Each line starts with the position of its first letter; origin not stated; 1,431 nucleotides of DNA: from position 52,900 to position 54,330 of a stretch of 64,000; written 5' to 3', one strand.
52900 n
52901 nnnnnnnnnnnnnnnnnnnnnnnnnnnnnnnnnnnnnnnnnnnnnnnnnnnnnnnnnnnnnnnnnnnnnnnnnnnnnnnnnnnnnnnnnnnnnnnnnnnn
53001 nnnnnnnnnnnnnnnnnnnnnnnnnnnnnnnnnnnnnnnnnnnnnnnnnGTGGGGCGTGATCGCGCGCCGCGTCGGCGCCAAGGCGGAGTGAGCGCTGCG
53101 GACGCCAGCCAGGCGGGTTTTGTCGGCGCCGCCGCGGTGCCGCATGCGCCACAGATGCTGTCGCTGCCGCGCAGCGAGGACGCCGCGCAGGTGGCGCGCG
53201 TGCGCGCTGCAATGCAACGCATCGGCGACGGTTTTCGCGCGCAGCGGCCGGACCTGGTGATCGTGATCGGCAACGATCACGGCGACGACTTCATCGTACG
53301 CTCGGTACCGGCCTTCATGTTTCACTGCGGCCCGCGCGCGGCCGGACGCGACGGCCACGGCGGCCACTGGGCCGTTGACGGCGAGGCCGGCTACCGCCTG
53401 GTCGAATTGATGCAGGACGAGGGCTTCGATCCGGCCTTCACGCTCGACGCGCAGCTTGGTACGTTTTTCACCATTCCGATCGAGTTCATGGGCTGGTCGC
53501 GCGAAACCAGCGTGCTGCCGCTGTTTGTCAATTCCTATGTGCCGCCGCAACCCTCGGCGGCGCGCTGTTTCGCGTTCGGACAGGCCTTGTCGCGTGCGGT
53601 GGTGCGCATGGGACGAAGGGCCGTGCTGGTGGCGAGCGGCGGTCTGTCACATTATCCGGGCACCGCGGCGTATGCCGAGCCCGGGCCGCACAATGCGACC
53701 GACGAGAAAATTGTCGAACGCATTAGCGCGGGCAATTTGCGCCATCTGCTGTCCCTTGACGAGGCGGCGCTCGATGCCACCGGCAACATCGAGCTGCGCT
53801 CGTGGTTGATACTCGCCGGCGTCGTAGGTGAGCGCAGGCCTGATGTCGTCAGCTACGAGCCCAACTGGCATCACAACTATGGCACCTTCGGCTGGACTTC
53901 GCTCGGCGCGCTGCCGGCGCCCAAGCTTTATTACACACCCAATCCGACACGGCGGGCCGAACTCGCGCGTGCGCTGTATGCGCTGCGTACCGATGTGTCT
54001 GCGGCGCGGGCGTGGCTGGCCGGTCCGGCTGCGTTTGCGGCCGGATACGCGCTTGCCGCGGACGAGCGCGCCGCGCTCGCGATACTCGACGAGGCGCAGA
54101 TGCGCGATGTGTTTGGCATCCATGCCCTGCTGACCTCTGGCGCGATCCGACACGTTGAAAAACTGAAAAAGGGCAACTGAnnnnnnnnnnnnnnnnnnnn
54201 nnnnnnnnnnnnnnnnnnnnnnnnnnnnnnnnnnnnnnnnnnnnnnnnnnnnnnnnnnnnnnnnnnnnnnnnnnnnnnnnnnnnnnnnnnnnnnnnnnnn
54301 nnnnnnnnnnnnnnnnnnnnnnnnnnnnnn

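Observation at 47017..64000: Accessory catabolic island with an unassignable substrate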

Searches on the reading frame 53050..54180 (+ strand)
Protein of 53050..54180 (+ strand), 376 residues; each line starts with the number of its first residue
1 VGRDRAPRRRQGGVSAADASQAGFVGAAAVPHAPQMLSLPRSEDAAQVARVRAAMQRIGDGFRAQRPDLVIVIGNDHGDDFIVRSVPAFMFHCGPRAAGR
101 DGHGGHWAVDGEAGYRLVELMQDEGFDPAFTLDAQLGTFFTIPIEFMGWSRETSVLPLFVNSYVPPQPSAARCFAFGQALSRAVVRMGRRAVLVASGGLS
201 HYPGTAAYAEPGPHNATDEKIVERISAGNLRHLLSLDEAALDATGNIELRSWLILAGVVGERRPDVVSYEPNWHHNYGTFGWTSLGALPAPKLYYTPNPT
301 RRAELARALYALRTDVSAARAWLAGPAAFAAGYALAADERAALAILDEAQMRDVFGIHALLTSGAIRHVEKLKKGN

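Call 4: search_protein_families(library=pfam, proteins=[window:53050-54180:+])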
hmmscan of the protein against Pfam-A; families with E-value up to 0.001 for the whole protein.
window:53050-54180:+ (376 aa): 1 family
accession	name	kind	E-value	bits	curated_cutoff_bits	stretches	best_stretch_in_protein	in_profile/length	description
PF02900.23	LigB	-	1e-26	94.1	26.3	1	27-276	2-265/269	Catalytic LigB subunit of aromatic ring-opening dioxygenase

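Call 5: search_protein_families(library=ncbifam, proteins=[window:53050-54180:+])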
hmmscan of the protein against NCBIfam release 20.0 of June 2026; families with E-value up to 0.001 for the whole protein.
window:53050-54180:+ (376 aa): 10 families
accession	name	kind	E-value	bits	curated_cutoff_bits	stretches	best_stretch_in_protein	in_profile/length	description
NF009909.0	PRK13370.1-3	subfamily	2.3e-25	89.6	286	1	32-204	10-180/286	3-carboxyethylcatechol 2,3-dioxygenase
NF009910.0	PRK13370.1-4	equivalog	1.4e-20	73.8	291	1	28-213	6-191/312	3-carboxyethylcatechol 2,3-dioxygenase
NF009901.0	PRK13364.1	subfamily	5.5e-20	71.6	290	1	50-262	32-253/279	class III extradiol dioxygenase family protein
NF009908.0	PRK13370.1-2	equivalog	1.9e-16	60.4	467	1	42-228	21-200/314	3-carboxyethylcatechol 2,3-dioxygenase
NF009907.0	PRK13370.1-1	equivalog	2.6e-15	56.3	549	1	50-210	29-188/314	3-carboxyethylcatechol 2,3-dioxygenase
NF009902.0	PRK13365.1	subfamily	3.5e-13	49.2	299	1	63-262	45-254/298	class III extradiol dioxygenase family protein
NF009913.0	PRK13373.1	equivalog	1.8e-12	47.2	462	1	25-205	5-196/344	putative dioxygenase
NF009904.0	PRK13367.1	equivalog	5.4e-12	45.4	412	1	24-259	4-251/426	gallate dioxygenase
NF009903.0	PRK13366.1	subfamily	6.9e-12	45.2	317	1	62-261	44-253/284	class III extradiol dioxygenase subunit beta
NF009912.0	PRK13372.1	equivalog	7.4e-12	44.9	837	1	21-260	151-399/443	protocatechuate 4,5-dioxygenase subunit alpha/beta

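Call 13: find_homologous_proteins(query=window:53089-54180:+)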
Query window:53089-54180:+ (363 aa): 500 proteins with E <= 0.001 among 8000 candidates; the best 120 are listed.
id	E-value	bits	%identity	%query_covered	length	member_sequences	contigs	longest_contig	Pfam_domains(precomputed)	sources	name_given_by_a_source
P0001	2.5e-240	815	100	100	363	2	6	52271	PF02900.24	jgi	-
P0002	7.3e-189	646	80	98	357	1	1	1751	PF02900.24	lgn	-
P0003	1.0e-188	645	79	95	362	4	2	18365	PF02900.24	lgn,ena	-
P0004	1.7e-179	615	75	97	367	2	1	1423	PF02900.24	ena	-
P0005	2.1e-178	611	76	98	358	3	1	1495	PF02900.24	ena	-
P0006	1.6e-177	608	76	98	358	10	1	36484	PF02900.24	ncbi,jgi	jgi:2,3-dihydroxyphenylpropionate 1,2-dioxygenase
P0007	1.8e-177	608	74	97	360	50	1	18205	PF02900.24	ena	-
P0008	3.5e-176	604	73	100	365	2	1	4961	PF02900.24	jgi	-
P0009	9.0e-166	570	71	95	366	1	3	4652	PF02900.24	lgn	-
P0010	3.7e-165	568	69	97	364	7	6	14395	PF02900.24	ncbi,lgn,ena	-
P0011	5.8e-164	564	71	94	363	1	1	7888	PF02900.24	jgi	jgi:2,3-dihydroxyphenylpropionate 1,2-dioxygenase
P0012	1.6e-162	559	70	97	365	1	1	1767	PF02900.24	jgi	jgi:2,3-dihydroxyphenylpropionate 1,2-dioxygenase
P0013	5.1e-162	557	70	98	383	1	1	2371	PF02900.24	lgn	-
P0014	3.5e-155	535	67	98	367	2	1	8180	PF02900.24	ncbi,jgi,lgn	jgi:2,3-dihydroxyphenylpropionate 1,2-dioxygenase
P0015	1.4e-154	533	67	98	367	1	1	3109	PF02900.24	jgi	-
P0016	3.6e-153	528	64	98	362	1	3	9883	PF02900.24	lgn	-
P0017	1.6e-152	526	65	99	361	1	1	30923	PF02900.24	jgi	-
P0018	5.6e-152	524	65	98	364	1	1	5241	PF02900.24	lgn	-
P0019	1.1e-148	513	62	94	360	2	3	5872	PF02900.24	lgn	-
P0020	1.2e-148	513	62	99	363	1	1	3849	PF02900.24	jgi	jgi:2,3-dihydroxyphenylpropionate 1,2-dioxygenase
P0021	5.1e-148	511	65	93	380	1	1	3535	PF02900.24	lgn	-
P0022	1.0e-145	504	63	97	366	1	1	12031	PF02900.24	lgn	-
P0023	5.1e-144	498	62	98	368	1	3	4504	PF02900.24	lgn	-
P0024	7.2e-144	498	61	98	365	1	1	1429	PF02900.24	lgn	-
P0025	1.2e-143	497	61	98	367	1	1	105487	PF02900.24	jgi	jgi:2,3-dihydroxyphenylpropionate 1,2-dioxygenase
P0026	1.6e-143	497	59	99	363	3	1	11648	PF02900.24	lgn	-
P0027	1.6e-143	497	61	97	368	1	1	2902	PF07746.17,PF02900.24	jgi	jgi:2,3-dihydroxyphenylpropionate 1,2-dioxygenase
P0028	1.8e-143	496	60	99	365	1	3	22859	PF02900.24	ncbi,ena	-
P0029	2.7e-142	492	64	97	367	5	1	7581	PF02900.24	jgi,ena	-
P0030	1.8e-141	490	63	99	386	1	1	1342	PF02900.24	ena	-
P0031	2.7e-141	489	62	98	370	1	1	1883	PF02900.24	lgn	-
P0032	3.5e-141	489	66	88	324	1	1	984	PF02900.24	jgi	jgi:2,3-dihydroxyphenylpropionate 1,2-dioxygenase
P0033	3.2e-139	482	62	97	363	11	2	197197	PF02900.24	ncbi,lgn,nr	ncbi:MAG: hypothetical protein KIT85_09975 [Pseudolabrys sp.]|nr:hypothetical protein [Pseudolabrys 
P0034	2.4e-138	480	62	97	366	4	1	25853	PF02900.24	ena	-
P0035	8.9e-137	474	59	98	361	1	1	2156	PF02900.24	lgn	-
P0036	7.0e-136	471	60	97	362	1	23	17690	PF02900.24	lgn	-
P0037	4.6e-135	469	61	96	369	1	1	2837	PF02900.24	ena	-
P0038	2.5e-133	463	57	99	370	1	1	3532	PF02900.24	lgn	-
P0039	1.6e-132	460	58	97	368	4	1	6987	PF02900.24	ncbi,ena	-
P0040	6.9e-132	458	57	98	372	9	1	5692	PF02900.24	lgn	-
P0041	8.3e-130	451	57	98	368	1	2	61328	PF02900.24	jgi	-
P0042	1.4e-129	451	55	97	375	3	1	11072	PF02900.24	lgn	-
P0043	3.4e-129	449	56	97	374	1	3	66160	PF02900.24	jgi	-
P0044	5.2e-129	449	61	94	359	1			PF02900.24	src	-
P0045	1.2e-128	448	58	97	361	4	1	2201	PF02900.24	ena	-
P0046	4.6e-128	446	57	98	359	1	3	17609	PF02900.24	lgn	-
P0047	7.2e-128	445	56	97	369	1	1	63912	PF02900.24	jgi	-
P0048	9.9e-128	445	60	94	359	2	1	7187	PF02900.24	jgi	jgi:2,3-dihydroxyphenylpropionate 1,2-dioxygenase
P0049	2.0e-127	444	58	98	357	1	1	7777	PF02900.24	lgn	-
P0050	6.0e-127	442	56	97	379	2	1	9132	PF02900.24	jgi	-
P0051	1.7e-126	441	59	95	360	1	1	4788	PF02900.24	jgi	jgi:2,3-dihydroxyphenylpropionate 1,2-dioxygenase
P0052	1.4e-125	438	59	94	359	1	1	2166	PF02900.24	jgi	jgi:2,3-dihydroxyphenylpropionate 1,2-dioxygenase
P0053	5.0e-125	436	55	98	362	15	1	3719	PF02900.24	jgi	jgi:2,3-dihydroxyphenylpropionate 1,2-dioxygenase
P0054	7.4e-125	435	56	97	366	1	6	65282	PF02900.24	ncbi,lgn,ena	-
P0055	2.8e-124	433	55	96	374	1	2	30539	PF02900.24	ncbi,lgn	-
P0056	3.7e-124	433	60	94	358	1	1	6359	PF02900.24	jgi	jgi:2,3-dihydroxyphenylpropionate 1,2-dioxygenase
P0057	5.4e-124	432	58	94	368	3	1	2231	PF02900.24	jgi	-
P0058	5.7e-124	432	57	96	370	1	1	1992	PF02900.24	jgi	jgi:2,3-dihydroxyphenylpropionate 1,2-dioxygenase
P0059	5.8e-124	432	55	98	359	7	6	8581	PF02900.24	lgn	-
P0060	8.1e-124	432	58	94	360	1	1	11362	PF02900.24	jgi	jgi:2,3-dihydroxyphenylpropionate 1,2-dioxygenase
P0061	1.2e-123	431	56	98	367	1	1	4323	PF02900.24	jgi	jgi:2,3-dihydroxyphenylpropionate 1,2-dioxygenase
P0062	1.5e-123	431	59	96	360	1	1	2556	PF02900.24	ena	-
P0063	1.7e-123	431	59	95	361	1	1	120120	PF02900.24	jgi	jgi:2,3-dihydroxyphenylpropionate 1,2-dioxygenase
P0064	2.2e-123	430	55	97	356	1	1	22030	PF02900.24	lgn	-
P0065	2.6e-123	430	58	96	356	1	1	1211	PF02900.24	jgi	jgi:2,3-dihydroxyphenylpropionate 1,2-dioxygenase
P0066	5.5e-123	429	60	87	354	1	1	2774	PF02900.24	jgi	jgi:2,3-dihydroxyphenylpropionate 1,2-dioxygenase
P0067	1.0e-122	428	59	93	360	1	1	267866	PF02900.24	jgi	jgi:2,3-dihydroxyphenylpropionate 1,2-dioxygenase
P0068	1.0e-122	428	57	95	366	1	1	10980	PF02900.24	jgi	jgi:2,3-dihydroxyphenylpropionate 1,2-dioxygenase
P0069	1.2e-122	428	56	96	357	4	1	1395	PF02900.24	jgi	jgi:2,3-dihydroxyphenylpropionate 1,2-dioxygenase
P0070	1.2e-122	428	56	95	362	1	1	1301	PF02900.24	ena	-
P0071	1.2e-122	428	56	96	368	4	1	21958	PF02900.24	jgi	jgi:2,3-dihydroxyphenylpropionate 1,2-dioxygenase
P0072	2.0e-122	427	58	96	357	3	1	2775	PF02900.24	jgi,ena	-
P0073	2.0e-122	427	58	96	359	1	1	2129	PF02900.24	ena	-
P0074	2.1e-122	427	58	95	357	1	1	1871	PF02900.24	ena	-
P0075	2.2e-122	427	59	94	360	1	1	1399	PF02900.24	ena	-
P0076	3.4e-122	426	57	98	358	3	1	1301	PF02900.24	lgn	-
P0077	3.5e-122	426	72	72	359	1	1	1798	PF03699.19,PF02900.24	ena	-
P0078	3.6e-122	426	58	94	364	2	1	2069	PF02900.24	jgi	-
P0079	3.7e-122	426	58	96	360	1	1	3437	PF02900.24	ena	-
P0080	3.8e-122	426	58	94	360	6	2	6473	PF02900.24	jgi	jgi:2,3-dihydroxyphenylpropionate 1,2-dioxygenase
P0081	3.9e-122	426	55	98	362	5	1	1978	PF02900.24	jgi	jgi:2,3-dihydroxyphenylpropionate 1,2-dioxygenase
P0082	5.7e-122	426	58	94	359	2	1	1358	PF02900.24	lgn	-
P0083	5.8e-122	426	58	96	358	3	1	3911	PF02900.24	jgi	jgi:2,3-dihydroxyphenylpropionate 1,2-dioxygenase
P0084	7.1e-122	425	57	96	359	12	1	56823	PF02900.24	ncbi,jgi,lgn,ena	jgi:2,3-dihydroxyphenylpropionate 1,2-dioxygenase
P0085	9.9e-122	425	59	94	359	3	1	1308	PF02900.24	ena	-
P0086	1.5e-121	424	59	94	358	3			PF02900.24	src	-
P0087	1.7e-121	424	59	93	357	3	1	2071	PF02900.24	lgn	-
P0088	1.7e-121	424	58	94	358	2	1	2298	PF02900.24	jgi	jgi:2,3-dihydroxyphenylpropionate 1,2-dioxygenase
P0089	1.7e-121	424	58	94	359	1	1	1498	PF02900.24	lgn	-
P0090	2.1e-121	424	56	96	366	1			PF02900.24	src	-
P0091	2.5e-121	424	58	95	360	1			PF02900.24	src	-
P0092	3.3e-121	423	58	94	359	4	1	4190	PF02900.24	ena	-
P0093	4.2e-121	423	57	95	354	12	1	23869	PF02900.24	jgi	jgi:2,3-dihydroxyphenylpropionate 1,2-dioxygenase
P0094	4.3e-121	423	57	96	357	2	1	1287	PF02900.24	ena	-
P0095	5.7e-121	422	57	96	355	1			PF02900.24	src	-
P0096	5.8e-121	422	55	97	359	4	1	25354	PF02900.24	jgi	jgi:2,3-dihydroxyphenylpropionate 1,2-dioxygenase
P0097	8.7e-121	422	57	96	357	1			PF02900.24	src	-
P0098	8.8e-121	422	58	94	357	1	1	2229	PF02900.24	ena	-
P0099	9.4e-121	422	59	93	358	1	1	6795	PF02900.24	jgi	jgi:2,3-dihydroxyphenylpropionate 1,2-dioxygenase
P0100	9.5e-121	422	58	93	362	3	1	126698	PF02900.24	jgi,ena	-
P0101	9.8e-121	422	58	95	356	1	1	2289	PF02900.24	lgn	-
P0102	1.2e-120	421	58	96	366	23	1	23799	PF02900.24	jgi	-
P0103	1.6e-120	421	58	94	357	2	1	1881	PF02900.24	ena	-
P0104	1.8e-120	421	57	96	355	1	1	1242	PF02900.24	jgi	-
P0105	2.2e-120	420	56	96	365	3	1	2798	PF02900.24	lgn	-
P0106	2.4e-120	420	58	94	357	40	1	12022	PF02900.24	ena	-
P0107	2.6e-120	420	57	94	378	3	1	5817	PF02900.24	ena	-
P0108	2.9e-120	420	57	96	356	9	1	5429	PF02900.24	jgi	-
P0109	3.9e-120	420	58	94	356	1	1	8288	PF02900.24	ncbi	-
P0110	4.0e-120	420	58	96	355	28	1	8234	PF02900.24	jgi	-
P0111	4.1e-120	420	57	94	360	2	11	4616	PF02900.24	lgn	-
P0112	5.9e-120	419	59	87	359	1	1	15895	PF02900.24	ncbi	ncbi:MAG: hypothetical protein ACM3JG_00440 [Thiohalocapsa sp.]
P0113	6.3e-120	419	54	97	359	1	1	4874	PF02900.24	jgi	jgi:2,3-dihydroxyphenylpropionate 1,2-dioxygenase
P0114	7.0e-120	419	57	94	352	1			PF02900.24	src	-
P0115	7.6e-120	419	56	98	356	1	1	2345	PF02900.24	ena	-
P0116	8.3e-120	419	57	96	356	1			PF02900.24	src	-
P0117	8.4e-120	419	59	93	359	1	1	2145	PF02900.24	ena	-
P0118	9.9e-120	418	56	96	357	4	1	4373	PF02900.24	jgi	jgi:2,3-dihydroxyphenylpropionate 1,2-dioxygenase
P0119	1.0e-119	418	57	94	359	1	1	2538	PF02900.24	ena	-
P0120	1.3e-119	418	58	87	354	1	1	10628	PF02900.24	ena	-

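Call 15: find_related_loci(query=A1, collection=genome_contigs, flank=10000)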
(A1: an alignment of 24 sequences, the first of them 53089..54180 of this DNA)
Query A1 (363 aa) in genome_contigs; peptide patterns used: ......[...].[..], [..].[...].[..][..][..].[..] (x = any residue, [..] = any of these).
150 stretches matched a pattern; 54 encode a relative of the query (tblastn E <= 1e-3); 53 distinct loci.
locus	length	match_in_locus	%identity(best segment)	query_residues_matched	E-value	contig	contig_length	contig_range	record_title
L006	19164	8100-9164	73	7-361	3e-179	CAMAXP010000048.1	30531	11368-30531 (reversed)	MAG: Bordetella parapertussis isolate MH-08apr19-17 genome assembly, contig: MH-08apr19-C3342, whole genome shotgun sequ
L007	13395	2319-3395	60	6-363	4e-146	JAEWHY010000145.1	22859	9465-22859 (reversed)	MAG: Proteobacteria bacterium isolate OH_PBlB_84 k127_656828, whole genome shotgun sequence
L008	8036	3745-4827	63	2-361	1e-144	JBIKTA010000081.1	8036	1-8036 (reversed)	MAG: Burkholderiaceae bacterium isolate ME2015-07-07_3300042695_group6_bin47 Rohwer_bin2323_scaffold_7015_c1, whole geno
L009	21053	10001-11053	62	6-356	2e-142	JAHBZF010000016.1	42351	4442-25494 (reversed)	MAG: Pseudolabrys sp. isolate ACE_PRO36 PRO36_16, whole genome shotgun sequence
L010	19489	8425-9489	60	2-356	3e-141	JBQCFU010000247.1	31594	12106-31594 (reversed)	MAG: Pseudolabrys sp. isolate bin200 k141_3391361, whole genome shotgun sequence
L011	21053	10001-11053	62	7-357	3e-134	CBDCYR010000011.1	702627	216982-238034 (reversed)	MAG: Alphaproteobacteria bacterium isolate 61ea418e-1a9a-4c42-89d8-c143e3827dfe genome assembly, contig: contig_11, whol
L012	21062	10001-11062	56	10-361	2e-133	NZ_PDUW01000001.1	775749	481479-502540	Pusillimonas caeni strain KCTC 42353 NODE_1_length_775749_cov_69.0751, whole genome shotgun sequence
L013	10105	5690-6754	55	9-362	2e-128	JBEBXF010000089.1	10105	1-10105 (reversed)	MAG: Eoetvoesiella caeni isolate T2.bin.46 NODE_24857_length_10105_cov_5.787761, whole genome shotgun sequence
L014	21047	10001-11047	55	10-356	7e-126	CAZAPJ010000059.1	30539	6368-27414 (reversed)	MAG TPA_asm: uncultured Hydrogenophaga sp. isolate binchicken_co179_40 genome assembly, contig: NODE_3568_length_30539_c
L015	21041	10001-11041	58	1-348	5e-126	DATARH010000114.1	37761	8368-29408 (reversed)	MAG TPA_asm: Stellaceae bacterium isolate SMAG_U5488 k141_6579982, whole genome shotgun sequence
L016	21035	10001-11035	57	2-348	7e-125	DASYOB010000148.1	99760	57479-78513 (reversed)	MAG TPA_asm: Stellaceae bacterium isolate SMAG_U4418 k141_2311796, whole genome shotgun sequence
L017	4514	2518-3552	58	2-348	2e-124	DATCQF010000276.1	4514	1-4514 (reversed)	MAG TPA_asm: Stellaceae bacterium isolate SMAG_U7246 k141_121816, whole genome shotgun sequence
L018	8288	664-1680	58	8-348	7e-123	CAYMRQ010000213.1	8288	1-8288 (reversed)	MAG TPA_asm: uncultured Rhizobium sp. isolate SRP119689_co1_34 genome assembly, contig: NODE_13743_length_8288_cov_4.189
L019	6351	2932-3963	57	3-348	1e-121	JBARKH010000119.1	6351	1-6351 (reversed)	MAG: Stellaceae bacterium isolate MFD06091_ilm_asm_bin70 k127_342154, whole genome shotgun sequence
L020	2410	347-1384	55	1-348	1e-127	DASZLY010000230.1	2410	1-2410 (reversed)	MAG TPA_asm: Stellaceae bacterium isolate SMAG_U5877 k141_622682, whole genome shotgun sequence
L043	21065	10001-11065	52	2-356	2e-109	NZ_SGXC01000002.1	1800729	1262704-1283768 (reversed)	Pigmentiphaga kullae strain K24 Ga0310531_12, whole genome shotgun sequence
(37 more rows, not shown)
